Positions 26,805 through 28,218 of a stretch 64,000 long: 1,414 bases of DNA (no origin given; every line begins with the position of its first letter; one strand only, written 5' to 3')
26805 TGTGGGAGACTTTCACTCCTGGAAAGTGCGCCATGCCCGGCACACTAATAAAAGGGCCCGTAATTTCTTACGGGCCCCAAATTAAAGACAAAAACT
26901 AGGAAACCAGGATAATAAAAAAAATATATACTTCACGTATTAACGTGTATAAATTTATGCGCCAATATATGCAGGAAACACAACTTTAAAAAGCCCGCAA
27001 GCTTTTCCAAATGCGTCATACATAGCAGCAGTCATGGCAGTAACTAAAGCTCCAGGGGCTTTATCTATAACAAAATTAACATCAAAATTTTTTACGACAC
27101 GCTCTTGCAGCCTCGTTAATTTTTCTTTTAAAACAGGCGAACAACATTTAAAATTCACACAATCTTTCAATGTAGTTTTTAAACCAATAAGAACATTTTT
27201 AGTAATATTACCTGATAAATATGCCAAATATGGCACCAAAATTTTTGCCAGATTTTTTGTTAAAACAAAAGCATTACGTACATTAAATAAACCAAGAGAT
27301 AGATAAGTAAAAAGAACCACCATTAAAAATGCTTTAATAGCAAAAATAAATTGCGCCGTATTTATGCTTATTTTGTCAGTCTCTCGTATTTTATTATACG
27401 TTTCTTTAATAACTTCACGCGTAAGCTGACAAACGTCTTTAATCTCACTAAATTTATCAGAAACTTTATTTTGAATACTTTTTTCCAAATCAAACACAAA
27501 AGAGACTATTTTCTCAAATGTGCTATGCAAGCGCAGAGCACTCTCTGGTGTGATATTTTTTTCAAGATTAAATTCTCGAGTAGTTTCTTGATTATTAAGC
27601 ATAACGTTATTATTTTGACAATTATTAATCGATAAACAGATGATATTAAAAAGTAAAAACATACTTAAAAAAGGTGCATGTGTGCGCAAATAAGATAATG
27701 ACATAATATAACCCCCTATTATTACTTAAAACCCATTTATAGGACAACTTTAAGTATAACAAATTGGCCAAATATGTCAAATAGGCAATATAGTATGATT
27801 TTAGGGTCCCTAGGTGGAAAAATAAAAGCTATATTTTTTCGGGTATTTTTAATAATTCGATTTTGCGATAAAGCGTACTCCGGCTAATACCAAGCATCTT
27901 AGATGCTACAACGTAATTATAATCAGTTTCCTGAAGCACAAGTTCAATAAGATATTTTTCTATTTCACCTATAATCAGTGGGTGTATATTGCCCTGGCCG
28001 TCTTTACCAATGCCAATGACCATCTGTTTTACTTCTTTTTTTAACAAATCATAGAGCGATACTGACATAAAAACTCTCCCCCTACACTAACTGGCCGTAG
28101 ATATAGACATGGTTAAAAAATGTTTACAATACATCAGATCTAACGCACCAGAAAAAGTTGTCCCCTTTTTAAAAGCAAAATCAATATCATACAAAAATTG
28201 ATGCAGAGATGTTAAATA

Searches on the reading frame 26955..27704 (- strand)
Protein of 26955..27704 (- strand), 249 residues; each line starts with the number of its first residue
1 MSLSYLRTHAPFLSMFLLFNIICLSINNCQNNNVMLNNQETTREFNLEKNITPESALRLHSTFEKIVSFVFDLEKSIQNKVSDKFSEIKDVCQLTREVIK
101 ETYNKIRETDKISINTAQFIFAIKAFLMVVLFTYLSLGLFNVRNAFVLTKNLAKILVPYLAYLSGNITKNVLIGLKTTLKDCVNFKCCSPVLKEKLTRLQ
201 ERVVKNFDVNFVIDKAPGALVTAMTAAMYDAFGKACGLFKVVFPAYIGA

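Call 11: find_encoding_contigs(protein=window:26955-27704:-, flank=6000, max_places=8)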
Protein window:26955-27704:- (249 aa): no gene with exactly this product is on record in the collection.

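Call 21: search_protein_families(library=pfam, proteins=[window:26955-27704:-], max_evalue=0.01)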
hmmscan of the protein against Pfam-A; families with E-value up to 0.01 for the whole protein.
window:26955-27704:- (249 aa): 0 families

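Call 24: find_homologous_proteins(query=window:26955-27704:-, max_evalue=0.001)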
Query window:26955-27704:- (249 aa): 1 proteins with E <= 0.001 among 591 candidates.
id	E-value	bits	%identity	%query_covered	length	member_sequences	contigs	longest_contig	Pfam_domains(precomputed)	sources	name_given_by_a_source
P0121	3.2e-156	536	100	100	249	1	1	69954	-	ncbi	ncbi:MAG: hypothetical protein ABH827_04000 [bacterium]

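Call 25: find_encoding_contigs(protein=P0121, flank=4000, max_places=4)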
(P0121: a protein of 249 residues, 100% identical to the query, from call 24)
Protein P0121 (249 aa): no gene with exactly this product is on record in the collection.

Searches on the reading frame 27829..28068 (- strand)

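Call 21: search_protein_families(library=pfam, proteins=[window:27829-28068:-], max_evalue=0.01)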
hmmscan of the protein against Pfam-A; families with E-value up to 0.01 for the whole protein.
window:27829-28068:- (79 aa): 4 families
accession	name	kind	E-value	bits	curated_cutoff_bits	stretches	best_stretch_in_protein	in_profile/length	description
PF02954.25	HTH_8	-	6.9e-12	45.3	22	1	34-71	3-40/42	Bacterial regulatory protein, Fis family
PF13551.12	HTH_29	-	0.0022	18.5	28.1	1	44-72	8-35/64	Winged helix-turn helix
PF13384.12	HTH_23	-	0.0063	16.7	24.6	1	41-68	11-36/50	Homeodomain-like domain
PF12728.13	HTH_17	-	0.0074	17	27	0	55-71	7-23/51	Helix-turn-helix domain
